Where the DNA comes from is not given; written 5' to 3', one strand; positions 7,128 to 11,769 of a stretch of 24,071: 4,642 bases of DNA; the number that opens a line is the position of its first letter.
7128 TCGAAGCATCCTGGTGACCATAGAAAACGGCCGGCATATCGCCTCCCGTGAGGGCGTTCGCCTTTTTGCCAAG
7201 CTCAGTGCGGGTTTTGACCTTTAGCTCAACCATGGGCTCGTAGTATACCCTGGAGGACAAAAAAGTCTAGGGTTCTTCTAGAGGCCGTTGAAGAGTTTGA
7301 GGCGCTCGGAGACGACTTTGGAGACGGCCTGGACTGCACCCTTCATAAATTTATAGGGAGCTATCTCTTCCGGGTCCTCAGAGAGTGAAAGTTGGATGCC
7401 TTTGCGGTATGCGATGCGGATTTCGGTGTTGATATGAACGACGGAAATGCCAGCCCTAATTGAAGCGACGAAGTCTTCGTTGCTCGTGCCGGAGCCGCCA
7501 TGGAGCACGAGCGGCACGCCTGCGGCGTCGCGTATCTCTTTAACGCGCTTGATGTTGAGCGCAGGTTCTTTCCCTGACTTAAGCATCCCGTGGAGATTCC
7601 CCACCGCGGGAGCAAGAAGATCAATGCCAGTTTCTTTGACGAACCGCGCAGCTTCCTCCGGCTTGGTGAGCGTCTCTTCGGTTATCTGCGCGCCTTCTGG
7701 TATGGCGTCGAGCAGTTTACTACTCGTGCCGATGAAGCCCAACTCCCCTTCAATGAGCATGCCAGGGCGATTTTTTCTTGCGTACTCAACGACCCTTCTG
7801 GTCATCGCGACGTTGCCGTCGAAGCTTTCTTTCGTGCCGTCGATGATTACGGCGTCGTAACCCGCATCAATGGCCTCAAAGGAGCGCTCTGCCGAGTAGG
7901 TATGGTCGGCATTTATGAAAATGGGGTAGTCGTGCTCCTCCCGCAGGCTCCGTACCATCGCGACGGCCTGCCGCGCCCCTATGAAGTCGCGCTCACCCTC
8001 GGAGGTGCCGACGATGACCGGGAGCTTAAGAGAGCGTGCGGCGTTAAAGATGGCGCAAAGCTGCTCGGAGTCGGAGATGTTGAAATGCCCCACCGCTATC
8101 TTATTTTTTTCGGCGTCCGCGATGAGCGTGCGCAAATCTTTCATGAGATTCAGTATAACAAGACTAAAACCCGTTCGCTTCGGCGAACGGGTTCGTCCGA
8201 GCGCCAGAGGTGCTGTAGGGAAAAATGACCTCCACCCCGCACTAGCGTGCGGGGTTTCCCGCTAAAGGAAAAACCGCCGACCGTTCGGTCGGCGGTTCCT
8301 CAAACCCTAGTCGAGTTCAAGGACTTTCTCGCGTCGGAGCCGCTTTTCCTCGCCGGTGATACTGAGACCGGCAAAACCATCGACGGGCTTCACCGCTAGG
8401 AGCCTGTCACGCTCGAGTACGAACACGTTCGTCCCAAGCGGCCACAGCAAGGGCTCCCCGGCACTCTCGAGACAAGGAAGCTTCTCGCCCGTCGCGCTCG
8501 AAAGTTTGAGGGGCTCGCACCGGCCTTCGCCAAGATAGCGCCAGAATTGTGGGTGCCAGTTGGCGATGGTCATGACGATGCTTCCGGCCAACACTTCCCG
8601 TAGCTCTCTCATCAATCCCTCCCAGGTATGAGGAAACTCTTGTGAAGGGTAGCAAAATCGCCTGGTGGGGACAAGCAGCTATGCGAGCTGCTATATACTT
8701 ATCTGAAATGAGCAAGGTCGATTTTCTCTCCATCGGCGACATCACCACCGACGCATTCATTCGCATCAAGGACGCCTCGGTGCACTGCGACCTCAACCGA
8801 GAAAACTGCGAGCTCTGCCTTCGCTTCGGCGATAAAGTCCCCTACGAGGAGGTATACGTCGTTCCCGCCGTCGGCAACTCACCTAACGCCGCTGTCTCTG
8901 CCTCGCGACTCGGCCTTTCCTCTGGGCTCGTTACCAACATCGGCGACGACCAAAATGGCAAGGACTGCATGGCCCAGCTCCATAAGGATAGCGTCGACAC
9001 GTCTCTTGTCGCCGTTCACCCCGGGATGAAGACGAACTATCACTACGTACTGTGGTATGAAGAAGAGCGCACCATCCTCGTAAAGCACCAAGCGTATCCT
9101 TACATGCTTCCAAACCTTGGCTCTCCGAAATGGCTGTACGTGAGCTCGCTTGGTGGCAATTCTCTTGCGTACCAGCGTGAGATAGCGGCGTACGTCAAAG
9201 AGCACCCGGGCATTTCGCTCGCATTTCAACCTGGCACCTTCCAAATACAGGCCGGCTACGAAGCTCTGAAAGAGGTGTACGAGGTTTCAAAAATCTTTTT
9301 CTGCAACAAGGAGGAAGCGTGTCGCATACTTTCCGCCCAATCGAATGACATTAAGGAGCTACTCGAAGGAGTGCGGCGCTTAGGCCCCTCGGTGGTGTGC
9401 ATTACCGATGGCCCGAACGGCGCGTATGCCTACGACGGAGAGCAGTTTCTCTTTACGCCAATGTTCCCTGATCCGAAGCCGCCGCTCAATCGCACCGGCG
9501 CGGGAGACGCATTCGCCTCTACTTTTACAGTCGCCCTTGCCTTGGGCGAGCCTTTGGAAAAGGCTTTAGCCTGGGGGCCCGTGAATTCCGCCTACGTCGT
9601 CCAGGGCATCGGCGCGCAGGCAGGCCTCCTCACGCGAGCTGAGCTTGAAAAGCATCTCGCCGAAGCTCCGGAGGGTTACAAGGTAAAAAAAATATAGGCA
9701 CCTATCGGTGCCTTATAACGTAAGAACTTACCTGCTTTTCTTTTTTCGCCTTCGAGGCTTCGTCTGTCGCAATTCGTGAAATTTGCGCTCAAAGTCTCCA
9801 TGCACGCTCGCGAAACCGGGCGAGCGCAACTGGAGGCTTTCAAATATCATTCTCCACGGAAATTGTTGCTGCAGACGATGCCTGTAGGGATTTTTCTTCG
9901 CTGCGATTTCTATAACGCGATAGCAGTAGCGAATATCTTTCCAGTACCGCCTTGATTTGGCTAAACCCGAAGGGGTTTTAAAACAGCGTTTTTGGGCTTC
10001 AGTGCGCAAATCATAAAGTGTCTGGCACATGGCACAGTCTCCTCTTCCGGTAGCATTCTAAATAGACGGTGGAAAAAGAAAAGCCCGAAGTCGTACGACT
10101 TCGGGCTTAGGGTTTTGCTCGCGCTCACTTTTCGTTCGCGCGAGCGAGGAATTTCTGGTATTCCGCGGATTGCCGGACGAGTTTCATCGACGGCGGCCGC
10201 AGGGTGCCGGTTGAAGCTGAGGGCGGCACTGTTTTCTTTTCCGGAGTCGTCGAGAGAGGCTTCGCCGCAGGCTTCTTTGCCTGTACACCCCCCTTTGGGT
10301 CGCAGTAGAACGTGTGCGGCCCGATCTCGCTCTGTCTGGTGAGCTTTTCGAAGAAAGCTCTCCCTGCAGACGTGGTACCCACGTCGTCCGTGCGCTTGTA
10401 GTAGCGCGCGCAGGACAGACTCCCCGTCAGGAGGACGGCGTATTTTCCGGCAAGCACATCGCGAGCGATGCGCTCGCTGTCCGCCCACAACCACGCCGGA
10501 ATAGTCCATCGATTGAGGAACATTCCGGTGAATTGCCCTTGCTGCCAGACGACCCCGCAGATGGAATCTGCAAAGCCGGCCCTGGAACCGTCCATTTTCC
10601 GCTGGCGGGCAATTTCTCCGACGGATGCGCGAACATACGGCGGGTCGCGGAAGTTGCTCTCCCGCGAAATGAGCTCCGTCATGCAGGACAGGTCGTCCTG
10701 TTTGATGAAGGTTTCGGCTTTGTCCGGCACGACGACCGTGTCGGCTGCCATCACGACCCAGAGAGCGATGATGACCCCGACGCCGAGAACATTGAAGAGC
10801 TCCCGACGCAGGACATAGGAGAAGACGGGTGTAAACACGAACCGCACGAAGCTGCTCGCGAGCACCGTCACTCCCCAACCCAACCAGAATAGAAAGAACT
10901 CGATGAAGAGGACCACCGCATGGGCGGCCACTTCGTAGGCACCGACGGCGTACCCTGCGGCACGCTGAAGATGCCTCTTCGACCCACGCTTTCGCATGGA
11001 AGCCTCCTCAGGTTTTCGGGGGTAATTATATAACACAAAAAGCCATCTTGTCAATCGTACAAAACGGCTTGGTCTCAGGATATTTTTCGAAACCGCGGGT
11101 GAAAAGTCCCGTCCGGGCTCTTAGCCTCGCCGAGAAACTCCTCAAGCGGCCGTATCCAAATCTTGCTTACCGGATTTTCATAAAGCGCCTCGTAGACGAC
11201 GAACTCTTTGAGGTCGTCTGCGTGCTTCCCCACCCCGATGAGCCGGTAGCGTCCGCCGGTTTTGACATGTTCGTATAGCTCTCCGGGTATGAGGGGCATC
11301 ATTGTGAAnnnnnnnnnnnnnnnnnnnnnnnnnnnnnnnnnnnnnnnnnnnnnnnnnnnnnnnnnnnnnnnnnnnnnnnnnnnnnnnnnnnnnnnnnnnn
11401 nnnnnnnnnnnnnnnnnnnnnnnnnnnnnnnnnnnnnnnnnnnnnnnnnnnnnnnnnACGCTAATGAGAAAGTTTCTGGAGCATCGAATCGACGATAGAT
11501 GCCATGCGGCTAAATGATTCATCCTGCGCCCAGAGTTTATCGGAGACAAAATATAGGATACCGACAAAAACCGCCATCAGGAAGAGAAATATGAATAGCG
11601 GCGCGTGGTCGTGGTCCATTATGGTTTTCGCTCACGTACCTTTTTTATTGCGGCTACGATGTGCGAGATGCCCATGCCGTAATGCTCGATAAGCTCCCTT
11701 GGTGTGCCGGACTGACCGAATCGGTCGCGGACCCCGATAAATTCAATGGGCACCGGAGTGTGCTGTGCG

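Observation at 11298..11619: Two unannotated paralogous 52-aa single-TM micro-proteins, translationally coupled between transketolase and DUF1653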

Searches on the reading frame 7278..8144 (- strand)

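Call 6: search_protein_families(library=pfam, proteins=[window:7278-8144:-], max_evalue=0.01)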
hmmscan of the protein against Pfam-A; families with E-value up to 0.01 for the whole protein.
window:7278-8144:- (288 aa): 4 families
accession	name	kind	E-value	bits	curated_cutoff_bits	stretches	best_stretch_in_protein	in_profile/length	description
PF01116.26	F_bP_aldolase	-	7.2e-75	252.5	25.5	1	3-286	2-273/277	Fructose-bisphosphate aldolase class-II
PF05690.20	ThiG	-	0.00014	21.8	23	0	195-245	161-210/247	Thiazole biosynthesis protein ThiG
PF13378.12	MR_MLE_C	-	0.0057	16.8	29.4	0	155-230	101-166/219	Enolase C-terminal domain-like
PF02581.23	TMP-TENI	-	0.0078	16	27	0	162-234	105-175/180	Thiamine monophosphate synthase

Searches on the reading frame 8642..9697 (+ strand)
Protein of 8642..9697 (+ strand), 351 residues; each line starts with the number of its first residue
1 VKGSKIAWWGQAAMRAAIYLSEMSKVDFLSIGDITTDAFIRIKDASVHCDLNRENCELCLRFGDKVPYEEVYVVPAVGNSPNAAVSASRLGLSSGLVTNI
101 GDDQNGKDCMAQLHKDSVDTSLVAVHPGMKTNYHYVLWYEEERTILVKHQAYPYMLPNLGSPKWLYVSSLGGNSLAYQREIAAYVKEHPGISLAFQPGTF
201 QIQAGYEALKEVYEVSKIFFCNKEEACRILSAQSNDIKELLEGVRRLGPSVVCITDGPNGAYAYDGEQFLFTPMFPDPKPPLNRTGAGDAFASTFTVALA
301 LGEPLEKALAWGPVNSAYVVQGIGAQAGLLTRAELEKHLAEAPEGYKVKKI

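Call 6: search_protein_families(library=pfam, proteins=[window:8642-9697:+], max_evalue=0.01)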
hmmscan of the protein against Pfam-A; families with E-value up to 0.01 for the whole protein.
window:8642-9697:+ (351 aa): 2 families
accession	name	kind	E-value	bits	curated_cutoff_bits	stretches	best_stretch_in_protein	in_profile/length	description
PF00294.29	PfkB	-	1.7e-32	113.4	25.8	1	74-329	33-299/302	pfkB family carbohydrate kinase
PF08543.17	Phos_pyr_kin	-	0.0036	17.2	27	1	207-312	110-224/246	Phosphomethylpyrimidine kinase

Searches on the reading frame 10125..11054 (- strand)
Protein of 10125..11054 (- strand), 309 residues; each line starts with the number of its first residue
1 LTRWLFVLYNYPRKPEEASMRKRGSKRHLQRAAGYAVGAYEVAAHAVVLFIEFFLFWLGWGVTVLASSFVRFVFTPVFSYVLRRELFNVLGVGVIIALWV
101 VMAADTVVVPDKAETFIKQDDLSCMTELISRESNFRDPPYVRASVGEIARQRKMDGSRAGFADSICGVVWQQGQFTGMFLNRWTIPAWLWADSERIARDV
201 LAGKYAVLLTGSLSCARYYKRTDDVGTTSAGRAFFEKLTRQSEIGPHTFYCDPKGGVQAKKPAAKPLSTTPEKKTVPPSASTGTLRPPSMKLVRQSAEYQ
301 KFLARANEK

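Call 6: search_protein_families(library=pfam, proteins=[window:10125-11054:-], max_evalue=0.01)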
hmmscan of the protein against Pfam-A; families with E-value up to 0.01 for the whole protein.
window:10125-11054:- (309 aa): 1 family
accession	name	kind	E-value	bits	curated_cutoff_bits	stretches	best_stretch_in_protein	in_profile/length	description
PF07486.17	Hydrolase_2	-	2.3e-06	28.6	27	1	157-250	20-100/100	Cell Wall Hydrolase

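Call 54: search_protein_families(library=phrogs, proteins=[window:10128-10997:-], max_evalue=0.1)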
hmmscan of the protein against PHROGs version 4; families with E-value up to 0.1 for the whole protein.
window:10128-10997:- (290 aa): 2 families
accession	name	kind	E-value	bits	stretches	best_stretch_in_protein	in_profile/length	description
phrog_938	-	lysis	0.00066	17.8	1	92-249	42-187/2185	endolysin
phrog_5480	-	unknown function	0.074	14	0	58-84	81-107/136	-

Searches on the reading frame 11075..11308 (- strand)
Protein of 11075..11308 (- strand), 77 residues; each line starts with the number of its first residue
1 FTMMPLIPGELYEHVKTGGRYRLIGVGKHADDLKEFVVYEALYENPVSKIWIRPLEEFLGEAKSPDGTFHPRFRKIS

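Call 6: search_protein_families(library=pfam, proteins=[window:11075-11308:-], max_evalue=0.01)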
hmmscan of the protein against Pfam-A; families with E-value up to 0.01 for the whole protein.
window:11075-11308:- (77 aa): 2 families
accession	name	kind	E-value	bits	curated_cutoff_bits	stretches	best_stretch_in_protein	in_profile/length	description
PF07866.17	DUF1653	-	5.9e-13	49.4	23.5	1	11-74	2-61/62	Protein of unknown function (DUF1653)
PF23851.1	DUF7214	-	0.0049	17.4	27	1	13-63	34-84/91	Domain of unknown function (DUF7214)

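Call 50: search_solved_structures(query=window:11078-11302:-, max_evalue=0.01)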
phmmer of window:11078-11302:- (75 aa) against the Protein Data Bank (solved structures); distinct sequences matched with E-value up to 0.01: 0.
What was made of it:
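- Tried and rejected: There were no hits (call 50).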

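Call 51: search_protein_families(library=ncbifam, proteins=[window:11078-11302:-], max_evalue=1)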
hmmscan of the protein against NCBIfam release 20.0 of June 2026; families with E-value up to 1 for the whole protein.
window:11078-11302:- (75 aa): 0 families

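Call 54: search_protein_families(library=phrogs, proteins=[window:11078-11302:-], max_evalue=0.1)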
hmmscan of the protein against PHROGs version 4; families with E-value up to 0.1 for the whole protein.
window:11078-11302:- (75 aa): 4 families
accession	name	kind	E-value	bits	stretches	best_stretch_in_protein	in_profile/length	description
phrog_4767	-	unknown function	9.4e-05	22.3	1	6-62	11-67/505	-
phrog_12584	-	unknown function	0.0033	18.4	1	6-41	96-134/168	-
phrog_11651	-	unknown function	0.024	15.6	1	7-58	13-62/69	-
phrog_34382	-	unknown function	0.034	15.3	1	14-47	29-62/97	-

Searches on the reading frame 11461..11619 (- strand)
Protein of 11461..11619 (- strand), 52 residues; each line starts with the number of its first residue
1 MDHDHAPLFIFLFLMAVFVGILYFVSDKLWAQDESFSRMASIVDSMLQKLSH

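Call 6: search_protein_families(library=pfam, proteins=[window:11461-11619:-], max_evalue=0.01)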
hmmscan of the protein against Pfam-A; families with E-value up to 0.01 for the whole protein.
window:11461-11619:- (52 aa): 0 families

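Call 8: find_homologous_proteins(query=A1, max_evalue=0.01)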
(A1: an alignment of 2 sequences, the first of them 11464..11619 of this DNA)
Query A1 (2 sequences) (52 aa, profile of the alignment): 2 proteins with E <= 0.01 among 3 candidates.
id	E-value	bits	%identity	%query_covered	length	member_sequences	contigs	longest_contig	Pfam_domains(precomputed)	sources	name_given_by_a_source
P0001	3.2e-30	121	100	100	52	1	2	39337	-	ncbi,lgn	-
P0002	1.5e-28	116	38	100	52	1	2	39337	-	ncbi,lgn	-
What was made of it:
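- The word-index protein search found only self hits (call 8).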

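Call 9: find_encoding_contigs(protein=P0001, flank=10000, max_places=6)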
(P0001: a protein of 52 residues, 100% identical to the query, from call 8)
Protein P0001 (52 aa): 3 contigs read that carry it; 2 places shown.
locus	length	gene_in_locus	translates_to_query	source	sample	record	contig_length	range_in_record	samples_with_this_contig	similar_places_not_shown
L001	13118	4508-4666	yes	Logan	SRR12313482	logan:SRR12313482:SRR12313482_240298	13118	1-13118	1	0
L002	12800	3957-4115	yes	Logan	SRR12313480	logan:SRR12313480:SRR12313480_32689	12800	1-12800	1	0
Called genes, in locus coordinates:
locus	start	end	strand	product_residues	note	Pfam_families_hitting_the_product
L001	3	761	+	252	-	?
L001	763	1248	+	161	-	PF02502:LacAB_rpiB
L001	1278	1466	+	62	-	-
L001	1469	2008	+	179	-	PF07963:N_methyl (weak)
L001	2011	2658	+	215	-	PF00834:Ribul_P_3_epim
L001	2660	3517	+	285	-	PF13292:DXP_synthase_N, PF00456:Transketolase_N, PF00676:E1_dh (weak)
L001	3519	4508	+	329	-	PF02779:Transket_pyr, PF02780:Transketolase_C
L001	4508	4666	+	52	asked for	-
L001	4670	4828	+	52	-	-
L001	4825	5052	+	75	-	PF07866:DUF1653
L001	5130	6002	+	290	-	PF07486:Hydrolase_2 (weak)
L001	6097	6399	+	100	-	-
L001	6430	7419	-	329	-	PF00294:PfkB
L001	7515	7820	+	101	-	-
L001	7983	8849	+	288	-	PF01116:F_bP_aldolase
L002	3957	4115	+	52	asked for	-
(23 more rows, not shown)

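Call 10: list_cluster_members(proteins=[P0001, P0002])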
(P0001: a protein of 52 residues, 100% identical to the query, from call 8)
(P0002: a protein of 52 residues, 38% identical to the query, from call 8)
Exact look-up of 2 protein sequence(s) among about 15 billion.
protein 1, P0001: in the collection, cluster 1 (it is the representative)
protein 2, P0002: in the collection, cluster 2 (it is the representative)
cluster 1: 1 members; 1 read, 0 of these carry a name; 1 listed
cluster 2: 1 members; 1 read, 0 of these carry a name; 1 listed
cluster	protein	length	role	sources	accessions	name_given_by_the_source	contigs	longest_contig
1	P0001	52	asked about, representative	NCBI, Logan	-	-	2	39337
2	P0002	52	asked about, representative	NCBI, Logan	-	-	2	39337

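Call 30: search_protein_representatives(alignment_id=A1)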
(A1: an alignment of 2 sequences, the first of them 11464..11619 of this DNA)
Query: 2 sequences, 52 profile positions. Proteins with E-value up to 0.001 (for the whole library): 8; up to 1e-10: 4; up to 1e-30: 1. The best 8 are listed.
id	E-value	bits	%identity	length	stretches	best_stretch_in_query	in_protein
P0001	1.0e-30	121.2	-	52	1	1-52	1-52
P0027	2.2e-13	65.7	-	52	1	1-52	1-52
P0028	4.1e-13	64.8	-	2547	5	13-43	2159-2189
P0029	6.7e-12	60.9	-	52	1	2-50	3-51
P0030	3.5e-10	55.5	-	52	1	1-52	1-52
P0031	1.1e-09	53.9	-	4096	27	22-47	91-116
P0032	2.3e-07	46.4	-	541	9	24-42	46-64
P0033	9.6e-05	38.0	-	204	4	23-44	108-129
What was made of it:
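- An exhaustive profile search of 1.84 billion representatives returned three further 52-aa proteins (call 30).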

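Call 32: find_encoding_contigs(protein=P0027, flank=6000, max_places=4)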
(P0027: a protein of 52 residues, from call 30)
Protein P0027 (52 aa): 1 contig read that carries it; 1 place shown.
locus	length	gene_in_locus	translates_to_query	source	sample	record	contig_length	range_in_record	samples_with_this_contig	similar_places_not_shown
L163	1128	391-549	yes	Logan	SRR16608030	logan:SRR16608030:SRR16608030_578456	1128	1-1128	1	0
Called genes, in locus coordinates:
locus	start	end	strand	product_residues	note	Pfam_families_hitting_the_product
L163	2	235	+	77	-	?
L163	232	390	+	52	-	-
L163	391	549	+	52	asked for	-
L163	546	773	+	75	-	PF07866:DUF1653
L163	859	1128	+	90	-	?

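Call 33: find_encoding_contigs(protein=P0029, flank=6000, max_places=4)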
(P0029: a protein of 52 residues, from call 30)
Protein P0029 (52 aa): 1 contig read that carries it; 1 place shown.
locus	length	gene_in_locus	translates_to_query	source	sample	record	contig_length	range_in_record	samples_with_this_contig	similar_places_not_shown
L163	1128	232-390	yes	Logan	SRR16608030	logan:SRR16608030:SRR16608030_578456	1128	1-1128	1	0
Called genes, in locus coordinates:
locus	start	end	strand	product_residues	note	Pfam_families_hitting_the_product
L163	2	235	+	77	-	?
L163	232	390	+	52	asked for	-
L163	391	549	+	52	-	-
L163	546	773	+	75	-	PF07866:DUF1653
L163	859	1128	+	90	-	?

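Call 34: find_encoding_contigs(protein=P0030, flank=6000, max_places=4)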
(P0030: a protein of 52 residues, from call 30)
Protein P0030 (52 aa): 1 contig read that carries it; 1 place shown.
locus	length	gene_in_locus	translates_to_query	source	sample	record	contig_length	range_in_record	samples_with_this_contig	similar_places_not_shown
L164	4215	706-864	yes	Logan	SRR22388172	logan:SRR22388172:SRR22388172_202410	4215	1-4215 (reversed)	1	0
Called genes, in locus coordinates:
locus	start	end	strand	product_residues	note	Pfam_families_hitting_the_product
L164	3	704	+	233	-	?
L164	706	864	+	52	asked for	-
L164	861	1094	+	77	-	PF07866:DUF1653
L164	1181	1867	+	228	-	PF07486:Hydrolase_2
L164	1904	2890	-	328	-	PF00294:PfkB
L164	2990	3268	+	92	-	-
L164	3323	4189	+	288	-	PF01116:F_bP_aldolase, PF05690:ThiG (faint)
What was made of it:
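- L164 carries tktC / one pep2-like / DUF1653 / Hydrolase_2 / PfkB / FBA (calls 32-34). Hydrolase_2 follows peptide-DUF1653 in the window and in L164, and probably in L163 (calls 9, 32, 34).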

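Call 51: search_protein_families(library=ncbifam, proteins=[window:11464-11619:-, P0027, P0029, P0030], max_evalue=1)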
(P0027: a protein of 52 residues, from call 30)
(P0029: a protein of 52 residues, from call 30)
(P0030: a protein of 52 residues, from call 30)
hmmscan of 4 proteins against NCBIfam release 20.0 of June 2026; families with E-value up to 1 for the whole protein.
window:11464-11619:- (52 aa): 2 families
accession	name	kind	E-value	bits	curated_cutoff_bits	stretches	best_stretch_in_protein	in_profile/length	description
NF006544.0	PRK09039.1-3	equivalog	0.014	15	362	1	8-50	27-69/343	peptidoglycan -binding protein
NF006546.0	PRK09039.1-5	equivalog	0.11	11.8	615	1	8-51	27-70/343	peptidoglycan -binding protein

P0027 (52 aa): 1 family
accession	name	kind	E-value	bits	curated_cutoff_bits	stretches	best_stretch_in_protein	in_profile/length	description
NF041429.1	EexR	subfamily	0.041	14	200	1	7-50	64-108/142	EexR/EexS family entry exclusion protein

P0029 (52 aa): 0 families

P0030 (52 aa): 0 families

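Call 54: search_protein_families(library=phrogs, proteins=[window:11464-11619:-, P0027, P0029, P0030], max_evalue=0.1)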
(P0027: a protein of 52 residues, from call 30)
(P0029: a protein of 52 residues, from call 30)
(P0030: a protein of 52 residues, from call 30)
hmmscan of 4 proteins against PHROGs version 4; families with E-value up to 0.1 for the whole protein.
window:11464-11619:- (52 aa): 0 families

P0027 (52 aa): 0 families

P0029 (52 aa): 0 families

P0030 (52 aa): 0 families
